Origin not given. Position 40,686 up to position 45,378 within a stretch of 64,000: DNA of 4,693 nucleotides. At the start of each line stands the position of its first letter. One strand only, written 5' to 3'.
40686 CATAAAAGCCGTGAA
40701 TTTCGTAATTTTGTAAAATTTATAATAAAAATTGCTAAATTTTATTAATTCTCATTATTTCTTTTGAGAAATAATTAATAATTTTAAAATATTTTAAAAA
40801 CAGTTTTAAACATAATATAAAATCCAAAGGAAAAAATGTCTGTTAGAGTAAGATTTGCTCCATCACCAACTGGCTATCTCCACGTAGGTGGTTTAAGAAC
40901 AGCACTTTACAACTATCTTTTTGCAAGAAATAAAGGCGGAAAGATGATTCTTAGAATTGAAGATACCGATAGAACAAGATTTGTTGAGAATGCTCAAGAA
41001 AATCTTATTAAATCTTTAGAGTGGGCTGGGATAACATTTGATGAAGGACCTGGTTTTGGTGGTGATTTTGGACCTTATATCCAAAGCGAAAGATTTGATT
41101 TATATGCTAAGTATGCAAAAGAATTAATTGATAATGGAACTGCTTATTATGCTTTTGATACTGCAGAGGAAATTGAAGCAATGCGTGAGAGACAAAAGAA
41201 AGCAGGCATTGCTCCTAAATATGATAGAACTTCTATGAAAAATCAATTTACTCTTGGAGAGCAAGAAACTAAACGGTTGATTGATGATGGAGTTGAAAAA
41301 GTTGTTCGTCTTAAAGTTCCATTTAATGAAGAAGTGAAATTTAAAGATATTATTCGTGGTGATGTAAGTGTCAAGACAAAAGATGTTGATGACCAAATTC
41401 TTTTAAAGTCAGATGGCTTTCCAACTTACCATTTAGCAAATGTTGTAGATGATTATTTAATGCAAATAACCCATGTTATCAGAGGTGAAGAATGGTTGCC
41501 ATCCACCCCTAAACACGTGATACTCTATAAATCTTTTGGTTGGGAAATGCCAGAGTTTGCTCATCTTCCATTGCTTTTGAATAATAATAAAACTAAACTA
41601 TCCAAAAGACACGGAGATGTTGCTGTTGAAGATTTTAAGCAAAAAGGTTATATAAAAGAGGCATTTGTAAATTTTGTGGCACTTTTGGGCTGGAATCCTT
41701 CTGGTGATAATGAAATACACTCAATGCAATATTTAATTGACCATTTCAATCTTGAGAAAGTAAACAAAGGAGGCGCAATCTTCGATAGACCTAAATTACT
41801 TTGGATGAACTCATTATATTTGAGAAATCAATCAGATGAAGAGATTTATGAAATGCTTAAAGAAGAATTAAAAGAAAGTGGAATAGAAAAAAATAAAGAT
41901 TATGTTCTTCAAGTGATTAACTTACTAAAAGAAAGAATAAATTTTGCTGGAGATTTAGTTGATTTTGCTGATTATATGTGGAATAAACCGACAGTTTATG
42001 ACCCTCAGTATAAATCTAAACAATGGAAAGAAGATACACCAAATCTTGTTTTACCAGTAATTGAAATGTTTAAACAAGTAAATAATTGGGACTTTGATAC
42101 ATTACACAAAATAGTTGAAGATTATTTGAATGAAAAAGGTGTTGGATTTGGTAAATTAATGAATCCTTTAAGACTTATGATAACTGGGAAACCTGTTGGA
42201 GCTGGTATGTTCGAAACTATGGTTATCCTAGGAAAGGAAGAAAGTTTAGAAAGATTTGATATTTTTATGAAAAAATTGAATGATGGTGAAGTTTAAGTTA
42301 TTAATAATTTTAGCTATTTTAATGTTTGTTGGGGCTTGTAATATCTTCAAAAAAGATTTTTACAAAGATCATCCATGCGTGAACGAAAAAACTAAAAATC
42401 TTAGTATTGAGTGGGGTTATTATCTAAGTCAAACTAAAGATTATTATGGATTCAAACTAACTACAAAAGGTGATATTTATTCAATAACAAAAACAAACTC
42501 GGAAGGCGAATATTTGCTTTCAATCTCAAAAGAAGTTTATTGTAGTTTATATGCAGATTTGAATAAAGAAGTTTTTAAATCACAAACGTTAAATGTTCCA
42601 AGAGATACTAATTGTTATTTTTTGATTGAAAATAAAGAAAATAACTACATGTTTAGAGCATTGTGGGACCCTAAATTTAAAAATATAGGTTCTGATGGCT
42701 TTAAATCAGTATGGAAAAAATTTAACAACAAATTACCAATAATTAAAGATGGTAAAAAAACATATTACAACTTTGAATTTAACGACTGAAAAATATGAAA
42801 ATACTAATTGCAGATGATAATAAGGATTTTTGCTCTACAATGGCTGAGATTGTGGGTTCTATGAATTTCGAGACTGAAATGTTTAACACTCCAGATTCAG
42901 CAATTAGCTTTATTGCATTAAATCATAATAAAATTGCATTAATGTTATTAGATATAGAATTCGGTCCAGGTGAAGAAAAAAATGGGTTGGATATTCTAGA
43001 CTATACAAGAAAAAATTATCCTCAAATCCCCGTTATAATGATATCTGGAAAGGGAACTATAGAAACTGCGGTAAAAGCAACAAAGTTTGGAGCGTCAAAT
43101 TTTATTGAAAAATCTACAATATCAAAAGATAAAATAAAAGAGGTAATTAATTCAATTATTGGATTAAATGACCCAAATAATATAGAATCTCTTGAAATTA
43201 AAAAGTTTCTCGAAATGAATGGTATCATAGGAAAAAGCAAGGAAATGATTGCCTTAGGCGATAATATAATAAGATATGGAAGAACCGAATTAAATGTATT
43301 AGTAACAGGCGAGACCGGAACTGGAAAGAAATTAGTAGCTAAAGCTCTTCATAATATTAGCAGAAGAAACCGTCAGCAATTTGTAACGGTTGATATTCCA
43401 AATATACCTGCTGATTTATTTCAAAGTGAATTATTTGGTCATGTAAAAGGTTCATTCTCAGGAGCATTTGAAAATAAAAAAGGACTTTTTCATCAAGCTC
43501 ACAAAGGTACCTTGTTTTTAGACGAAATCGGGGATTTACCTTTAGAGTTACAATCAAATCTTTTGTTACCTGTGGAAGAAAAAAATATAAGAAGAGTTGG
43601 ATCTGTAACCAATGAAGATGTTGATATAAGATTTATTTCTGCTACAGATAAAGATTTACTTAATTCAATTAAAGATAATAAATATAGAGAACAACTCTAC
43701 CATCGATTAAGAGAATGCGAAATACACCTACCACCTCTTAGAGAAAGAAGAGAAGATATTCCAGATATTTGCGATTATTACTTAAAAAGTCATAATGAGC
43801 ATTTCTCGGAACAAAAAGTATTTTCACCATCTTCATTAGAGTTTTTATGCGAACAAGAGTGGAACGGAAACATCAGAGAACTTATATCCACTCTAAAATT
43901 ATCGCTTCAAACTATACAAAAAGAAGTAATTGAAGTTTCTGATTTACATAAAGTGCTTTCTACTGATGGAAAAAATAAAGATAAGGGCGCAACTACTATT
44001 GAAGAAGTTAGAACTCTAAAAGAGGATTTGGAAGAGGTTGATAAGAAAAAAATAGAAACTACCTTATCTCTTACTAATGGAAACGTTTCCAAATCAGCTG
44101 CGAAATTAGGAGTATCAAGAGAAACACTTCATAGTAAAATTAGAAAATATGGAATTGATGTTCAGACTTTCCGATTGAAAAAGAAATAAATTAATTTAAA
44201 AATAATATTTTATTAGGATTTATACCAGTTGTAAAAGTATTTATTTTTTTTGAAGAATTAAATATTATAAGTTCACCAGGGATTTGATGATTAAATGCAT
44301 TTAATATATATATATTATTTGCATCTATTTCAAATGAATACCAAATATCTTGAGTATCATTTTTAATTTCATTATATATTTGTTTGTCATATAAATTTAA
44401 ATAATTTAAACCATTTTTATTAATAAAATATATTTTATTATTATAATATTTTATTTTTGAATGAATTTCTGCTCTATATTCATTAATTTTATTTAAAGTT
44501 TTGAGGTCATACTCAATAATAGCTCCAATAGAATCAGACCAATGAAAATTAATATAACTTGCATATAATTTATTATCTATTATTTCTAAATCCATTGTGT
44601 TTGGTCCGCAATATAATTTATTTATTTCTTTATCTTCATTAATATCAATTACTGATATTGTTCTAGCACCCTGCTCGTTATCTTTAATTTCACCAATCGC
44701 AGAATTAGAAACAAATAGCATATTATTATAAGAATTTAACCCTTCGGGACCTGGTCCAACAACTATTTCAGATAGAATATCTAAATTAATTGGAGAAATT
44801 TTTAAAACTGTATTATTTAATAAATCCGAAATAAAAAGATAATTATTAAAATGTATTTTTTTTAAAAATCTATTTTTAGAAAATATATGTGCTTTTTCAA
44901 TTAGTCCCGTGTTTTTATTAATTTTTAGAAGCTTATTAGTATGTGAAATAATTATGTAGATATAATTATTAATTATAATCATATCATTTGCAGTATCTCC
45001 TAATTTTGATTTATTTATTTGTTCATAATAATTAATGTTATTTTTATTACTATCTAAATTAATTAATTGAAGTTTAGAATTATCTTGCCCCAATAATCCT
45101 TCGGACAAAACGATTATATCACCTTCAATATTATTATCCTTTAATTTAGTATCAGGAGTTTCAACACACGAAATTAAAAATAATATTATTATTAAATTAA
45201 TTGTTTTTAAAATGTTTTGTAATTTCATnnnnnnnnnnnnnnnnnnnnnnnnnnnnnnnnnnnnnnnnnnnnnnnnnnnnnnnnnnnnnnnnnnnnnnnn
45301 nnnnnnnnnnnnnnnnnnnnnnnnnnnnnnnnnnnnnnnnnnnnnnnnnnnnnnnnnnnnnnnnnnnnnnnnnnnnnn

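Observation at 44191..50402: Cobalamin riboswitch controlling an operon with a T9SS-CTD repeat protein, a BtuB-sized TonB receptor and two small secreted proteins: an atypical B12-capture locus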

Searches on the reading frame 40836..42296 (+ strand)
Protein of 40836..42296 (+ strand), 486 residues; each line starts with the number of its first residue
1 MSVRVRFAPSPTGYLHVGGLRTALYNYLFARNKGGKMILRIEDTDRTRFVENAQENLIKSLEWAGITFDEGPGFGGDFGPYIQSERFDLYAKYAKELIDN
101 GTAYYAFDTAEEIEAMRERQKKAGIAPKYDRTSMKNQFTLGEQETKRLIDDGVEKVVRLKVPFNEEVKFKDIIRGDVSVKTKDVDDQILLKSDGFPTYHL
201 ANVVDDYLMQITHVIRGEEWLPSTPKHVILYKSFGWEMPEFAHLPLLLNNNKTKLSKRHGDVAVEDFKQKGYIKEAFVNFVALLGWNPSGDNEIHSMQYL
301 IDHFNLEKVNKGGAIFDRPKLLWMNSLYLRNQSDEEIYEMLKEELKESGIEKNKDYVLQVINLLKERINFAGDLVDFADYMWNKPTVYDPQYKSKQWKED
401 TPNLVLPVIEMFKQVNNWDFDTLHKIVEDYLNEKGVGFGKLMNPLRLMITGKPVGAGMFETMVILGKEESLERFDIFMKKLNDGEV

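Call 89: search_protein_families(library=pfam, proteins=[window:40836-42296:+], max_evalue=0.00001)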
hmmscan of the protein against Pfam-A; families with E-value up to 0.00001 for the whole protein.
window:40836-42296:+ (486 aa): 2 families
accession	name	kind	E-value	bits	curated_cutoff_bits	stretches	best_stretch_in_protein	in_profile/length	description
PF00749.27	tRNA-synt_1c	-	1.5e-105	353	23.4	1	3-323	2-314/314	tRNA synthetases class I (E and Q), catalytic domain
PF19269.4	Anticodon_2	-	2.4e-33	115.9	23.6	1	337-475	2-138/141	Anticodon binding domain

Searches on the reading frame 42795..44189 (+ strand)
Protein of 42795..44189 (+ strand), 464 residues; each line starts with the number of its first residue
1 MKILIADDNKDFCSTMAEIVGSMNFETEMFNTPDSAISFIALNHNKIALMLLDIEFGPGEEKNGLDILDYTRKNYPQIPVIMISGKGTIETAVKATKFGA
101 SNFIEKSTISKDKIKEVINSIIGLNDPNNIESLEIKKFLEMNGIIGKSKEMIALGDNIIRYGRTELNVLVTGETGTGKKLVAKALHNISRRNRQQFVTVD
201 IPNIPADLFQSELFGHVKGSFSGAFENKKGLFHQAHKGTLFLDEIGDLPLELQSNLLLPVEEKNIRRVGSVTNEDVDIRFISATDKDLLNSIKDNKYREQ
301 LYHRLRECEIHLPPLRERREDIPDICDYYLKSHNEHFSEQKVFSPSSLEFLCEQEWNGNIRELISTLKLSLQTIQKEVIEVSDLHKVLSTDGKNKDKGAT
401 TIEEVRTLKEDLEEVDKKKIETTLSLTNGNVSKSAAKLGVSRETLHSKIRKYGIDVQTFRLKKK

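Call 89: search_protein_families(library=pfam, proteins=[window:42795-44189:+], max_evalue=0.00001)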
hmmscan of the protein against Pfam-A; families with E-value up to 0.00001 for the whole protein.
window:42795-44189:+ (464 aa): 6 families
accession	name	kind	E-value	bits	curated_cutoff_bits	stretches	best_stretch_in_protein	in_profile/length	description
PF00158.32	Sigma54_activat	-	5.8e-58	195.7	20.2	1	144-311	1-168/168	Sigma-54 interaction domain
PF14532.12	Sigma54_activ_2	-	1.6e-22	80.7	25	1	145-315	1-138/138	Sigma-54 interaction domain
PF00072.30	Response_reg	-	9.5e-16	58.4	30.2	1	3-118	1-110/111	Response regulator receiver domain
PF25601.1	AAA_lid_14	-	1.5e-15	57.2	27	1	316-397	1-83/87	AAA+ ATPase lid domain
PF02954.25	HTH_8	-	1.1e-10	41.5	22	1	412-452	2-42/42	Bacterial regulatory protein, Fis family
PF01078.27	Mg_chelatase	-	3.3e-07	30.4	20.3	0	223-267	93-139/207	Magnesium chelatase, subunit ChlI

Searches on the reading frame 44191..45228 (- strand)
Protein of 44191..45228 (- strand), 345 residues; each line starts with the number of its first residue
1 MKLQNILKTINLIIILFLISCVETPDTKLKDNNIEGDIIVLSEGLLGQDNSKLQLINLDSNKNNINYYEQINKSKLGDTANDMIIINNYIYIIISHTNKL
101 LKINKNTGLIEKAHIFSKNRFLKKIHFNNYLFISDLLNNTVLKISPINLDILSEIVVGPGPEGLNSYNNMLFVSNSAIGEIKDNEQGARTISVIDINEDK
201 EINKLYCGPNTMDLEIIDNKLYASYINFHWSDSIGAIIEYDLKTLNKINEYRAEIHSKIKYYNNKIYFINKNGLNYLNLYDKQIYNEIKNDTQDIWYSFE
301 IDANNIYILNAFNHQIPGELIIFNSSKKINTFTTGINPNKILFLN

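Call 5: search_protein_families(library=pfam, proteins=[window:44191-45228:-], max_evalue=0.1)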
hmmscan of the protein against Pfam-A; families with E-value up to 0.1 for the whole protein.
window:44191-45228:- (345 aa): 1 family
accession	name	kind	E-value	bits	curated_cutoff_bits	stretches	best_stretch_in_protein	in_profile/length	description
PF16819.11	DUF5074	-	0.0025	17.3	27.2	1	40-94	5-59/353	Domain of unknown function (DUF5074)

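Call 6: search_protein_families(library=ncbifam, proteins=[window:44191-45228:-], max_evalue=0.1)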
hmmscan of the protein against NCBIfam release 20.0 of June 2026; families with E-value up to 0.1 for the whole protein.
window:44191-45228:- (345 aa): 1 family
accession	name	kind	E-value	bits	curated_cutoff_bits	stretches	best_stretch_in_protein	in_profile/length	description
NF033165.1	lipo_LipL45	exception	0.06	12.4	350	0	57-105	324-375/391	lipoprotein LipL45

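Call 8: search_solved_structures(query=window:44191-45228:-, max_evalue=10, show_alignments=2)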
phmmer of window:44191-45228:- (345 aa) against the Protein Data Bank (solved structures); distinct sequences matched with E-value up to 10: 12.
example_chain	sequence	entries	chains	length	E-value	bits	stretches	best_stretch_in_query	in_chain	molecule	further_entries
8ptf_A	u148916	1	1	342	2.8e-20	76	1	37-343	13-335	YncE family protein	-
8ptd_A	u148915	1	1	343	2.9e-20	75.9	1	37-343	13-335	YncE family protein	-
8blw_B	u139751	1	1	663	1.2e-19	73.8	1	36-343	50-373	YncE family protein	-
8p97_B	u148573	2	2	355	9e-05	25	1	15-114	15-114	Putative surface layer protein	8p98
8bmx_D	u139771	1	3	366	0.0015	21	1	18-156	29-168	YncE family protein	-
8okv_B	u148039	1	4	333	0.0027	20.1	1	38-115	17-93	Putative surface layer protein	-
8puj_A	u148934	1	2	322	0.0031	20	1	38-115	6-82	YncE family protein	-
8bmy_A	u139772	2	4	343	0.007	18.8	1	38-157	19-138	Putative surface layer protein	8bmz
8bn0_A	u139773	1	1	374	0.01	18.3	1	38-156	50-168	Putative surface layer protein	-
8baz_A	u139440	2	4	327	0.01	18.2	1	42-210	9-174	Surface layer protein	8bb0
8bai_A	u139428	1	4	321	0.01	18.2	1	43-159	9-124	Surface layer protein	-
3dsm_A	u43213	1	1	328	0.012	18.1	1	43-157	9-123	uncharacterized protein BACUNI_02894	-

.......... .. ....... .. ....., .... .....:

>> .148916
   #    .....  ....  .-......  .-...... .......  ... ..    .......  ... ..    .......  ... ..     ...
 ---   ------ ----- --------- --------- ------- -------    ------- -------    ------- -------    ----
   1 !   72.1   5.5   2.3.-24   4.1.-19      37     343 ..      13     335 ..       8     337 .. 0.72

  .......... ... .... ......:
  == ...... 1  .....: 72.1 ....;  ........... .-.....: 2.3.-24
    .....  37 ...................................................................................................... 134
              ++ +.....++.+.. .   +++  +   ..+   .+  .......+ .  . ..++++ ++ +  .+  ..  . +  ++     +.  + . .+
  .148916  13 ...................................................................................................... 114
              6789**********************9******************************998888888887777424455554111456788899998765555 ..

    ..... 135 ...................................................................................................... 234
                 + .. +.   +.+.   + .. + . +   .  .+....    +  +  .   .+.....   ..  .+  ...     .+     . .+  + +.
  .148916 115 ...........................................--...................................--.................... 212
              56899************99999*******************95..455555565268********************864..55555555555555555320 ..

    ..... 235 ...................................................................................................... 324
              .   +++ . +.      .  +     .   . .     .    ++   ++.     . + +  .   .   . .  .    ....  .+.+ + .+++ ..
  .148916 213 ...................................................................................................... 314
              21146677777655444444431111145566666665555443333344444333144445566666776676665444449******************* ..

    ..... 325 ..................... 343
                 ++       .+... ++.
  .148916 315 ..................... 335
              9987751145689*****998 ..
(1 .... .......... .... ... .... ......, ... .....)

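Call 37: find_homologous_proteins(query=window:44191-45228:-, max_evalue=0.001)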
Query window:44191-45228:- (345 aa): 64 proteins with E <= 0.001 among 7565 candidates.
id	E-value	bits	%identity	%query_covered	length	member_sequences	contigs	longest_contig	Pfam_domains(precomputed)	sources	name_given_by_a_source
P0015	2.9e-215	732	100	100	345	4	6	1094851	-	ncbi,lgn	-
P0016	3.9e-162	557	74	100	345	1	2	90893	-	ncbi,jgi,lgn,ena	jgi:hypothetical protein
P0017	2.8e-146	505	69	99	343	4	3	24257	-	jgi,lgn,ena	-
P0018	1.5e-135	470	66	97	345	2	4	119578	-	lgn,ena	-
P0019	1.1e-134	467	66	94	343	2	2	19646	-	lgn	-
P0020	1.1e-100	355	53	98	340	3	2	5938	-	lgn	-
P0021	1.6e-100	355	55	96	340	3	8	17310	PF16819.12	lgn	-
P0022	2.1e-100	354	55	99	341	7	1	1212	PF16819.12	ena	-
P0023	2.0e-86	308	55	85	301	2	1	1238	-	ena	-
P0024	2.7e-55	206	40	96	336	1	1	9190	-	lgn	-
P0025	6.4e-48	182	39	97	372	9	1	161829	-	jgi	-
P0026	9.7e-44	168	36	96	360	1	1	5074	PF16819.12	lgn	-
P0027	5.1e-43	166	34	98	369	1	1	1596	-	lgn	-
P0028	6.8e-43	165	34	96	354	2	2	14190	PF16819.12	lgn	-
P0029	2.3e-41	160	34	98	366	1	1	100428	-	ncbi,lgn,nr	ncbi:MAG TPA: hypothetical protein PLE30_06270 [Candidatus Kapabacteria bacterium]|nr:hypothetical p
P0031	6.4e-36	142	34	98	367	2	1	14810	PF16819.12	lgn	-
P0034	3.4e-18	84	28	98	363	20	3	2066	PF16819.12,PF01436.28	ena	-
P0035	4.3e-18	84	33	48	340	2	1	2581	PF02239.23,PF16819.12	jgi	jgi:DNA-binding beta-propeller fold protein YncE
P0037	2.4e-17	81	28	90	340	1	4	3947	PF16819.12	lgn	-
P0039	3.1e-17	81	27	91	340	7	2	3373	PF16819.12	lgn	-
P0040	6.3e-17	80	27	97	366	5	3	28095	PF16819.12,PF01436.28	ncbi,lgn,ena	-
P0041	8.0e-17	79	29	90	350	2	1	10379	PF16819.12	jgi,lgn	-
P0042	1.4e-16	79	28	99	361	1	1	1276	PF16819.12,PF01436.28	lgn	-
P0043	1.8e-16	78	27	94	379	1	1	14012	PF16819.12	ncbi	-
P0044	3.9e-16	77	29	99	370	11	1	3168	PF16819.12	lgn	-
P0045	5.5e-16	77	27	96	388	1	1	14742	PF16819.12,PF01436.28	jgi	-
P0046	6.5e-16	76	27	99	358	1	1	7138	PF13360.14,PF16819.12,PF01436.28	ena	-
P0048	1.1e-15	76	27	96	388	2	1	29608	PF16819.12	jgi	-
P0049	1.5e-15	75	26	90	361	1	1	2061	PF16819.12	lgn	-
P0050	3.2e-15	74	27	99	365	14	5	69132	PF16819.12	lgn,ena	-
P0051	4.0e-15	74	29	97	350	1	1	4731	PF21783.3,PF16819.12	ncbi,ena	-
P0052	7.5e-15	73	28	99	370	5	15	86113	PF16819.12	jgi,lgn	-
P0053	4.3e-14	71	31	60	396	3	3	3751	PF16819.12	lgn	-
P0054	3.3e-13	68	29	59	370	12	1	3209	PF16819.12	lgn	-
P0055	1.9e-12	65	27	94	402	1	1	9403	PF16819.12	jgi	-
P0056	2.7e-12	65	27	99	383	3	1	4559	PF16819.12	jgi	-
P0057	3.7e-11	61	25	100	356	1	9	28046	PF16819.12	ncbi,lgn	-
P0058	4.9e-11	60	30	63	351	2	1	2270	PF16819.12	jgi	jgi:YVTN family beta-propeller protein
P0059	7.1e-11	60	25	89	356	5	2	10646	PF16819.12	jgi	jgi:YVTN family beta-propeller protein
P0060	8.2e-11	60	25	89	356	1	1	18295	PF16819.12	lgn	-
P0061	1.3e-10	59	27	100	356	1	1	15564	PF02239.23,PF16819.12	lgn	-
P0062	5.3e-10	57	26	100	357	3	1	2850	PF16819.12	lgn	-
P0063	5.6e-10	57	25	89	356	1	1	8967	PF16819.12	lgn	-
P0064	1.2e-9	56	25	98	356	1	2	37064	PF16819.12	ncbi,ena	-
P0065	4.4e-9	54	22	97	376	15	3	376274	PF16819.12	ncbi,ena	-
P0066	2.4e-7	48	22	99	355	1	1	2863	PF16819.12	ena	-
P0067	2.6e-7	48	25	91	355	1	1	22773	PF16819.12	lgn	-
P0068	8.4e-7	47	25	77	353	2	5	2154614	PF16819.12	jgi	jgi:YVTN family beta-propeller protein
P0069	1.0e-5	43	27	48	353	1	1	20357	PF16819.12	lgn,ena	-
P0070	2.4e-5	42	27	71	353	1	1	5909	PF16819.12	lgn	-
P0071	3.2e-5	41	27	48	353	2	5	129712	PF16819.12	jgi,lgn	jgi:hypothetical protein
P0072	3.8e-5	41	29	61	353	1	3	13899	PF16819.12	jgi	jgi:YVTN family beta-propeller protein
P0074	8.7e-5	40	27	48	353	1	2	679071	PF16819.12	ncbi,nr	ncbi:MAG: hypothetical protein IPH24_04540 [Crocinitomicaceae bacterium]|nr:hypothetical protein [Cr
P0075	3.1e-4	38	27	48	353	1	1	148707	PF16819.12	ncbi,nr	ncbi:MAG: hypothetical protein IPG07_04550 [Crocinitomicaceae bacterium]|nr:hypothetical protein [Cr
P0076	4.1e-4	38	27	56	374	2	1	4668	PF16819.12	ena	-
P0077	6.6e-4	37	28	48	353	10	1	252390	PF16819.12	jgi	jgi:hypothetical protein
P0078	8.0e-4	37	22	89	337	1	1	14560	PF16819.12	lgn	-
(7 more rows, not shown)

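Call 40: find_encoding_contigs(protein=P0015, flank=1000, max_places=6)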
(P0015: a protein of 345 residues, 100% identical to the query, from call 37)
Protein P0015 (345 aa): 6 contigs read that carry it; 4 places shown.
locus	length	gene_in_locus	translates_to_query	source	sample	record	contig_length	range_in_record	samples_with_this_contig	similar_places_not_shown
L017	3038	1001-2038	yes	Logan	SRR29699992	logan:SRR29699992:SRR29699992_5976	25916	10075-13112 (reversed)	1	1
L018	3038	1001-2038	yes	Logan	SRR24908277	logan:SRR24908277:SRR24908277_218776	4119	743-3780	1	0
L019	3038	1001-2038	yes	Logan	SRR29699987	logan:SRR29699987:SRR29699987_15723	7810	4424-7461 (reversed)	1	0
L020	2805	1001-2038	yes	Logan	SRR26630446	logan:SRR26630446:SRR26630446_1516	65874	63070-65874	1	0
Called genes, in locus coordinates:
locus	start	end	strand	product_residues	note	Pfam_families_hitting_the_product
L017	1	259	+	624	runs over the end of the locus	PF07715:Plug, PF00593:TonB_dep_Rec_b-barrel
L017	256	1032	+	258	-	-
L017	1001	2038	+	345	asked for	-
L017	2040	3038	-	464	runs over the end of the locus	PF00072:Response_reg, PF00158:Sigma54_activat, PF01078:Mg_chelatase (faint), PF14532:Sigma54_activ_2, PF00004:AAA (faint), PF25601:AAA_lid_14, PF02954:HTH_8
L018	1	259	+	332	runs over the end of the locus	?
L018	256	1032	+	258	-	-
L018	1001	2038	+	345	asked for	-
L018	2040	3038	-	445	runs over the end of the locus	?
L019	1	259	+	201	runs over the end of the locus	?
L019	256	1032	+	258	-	-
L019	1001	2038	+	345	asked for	-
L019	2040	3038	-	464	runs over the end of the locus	PF00072:Response_reg, PF00158:Sigma54_activat, PF01078:Mg_chelatase (faint), PF14532:Sigma54_activ_2, PF00004:AAA (faint), PF25601:AAA_lid_14, PF02954:HTH_8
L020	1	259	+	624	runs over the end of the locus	PF07715:Plug, PF00593:TonB_dep_Rec_b-barrel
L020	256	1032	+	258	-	-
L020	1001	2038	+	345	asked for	-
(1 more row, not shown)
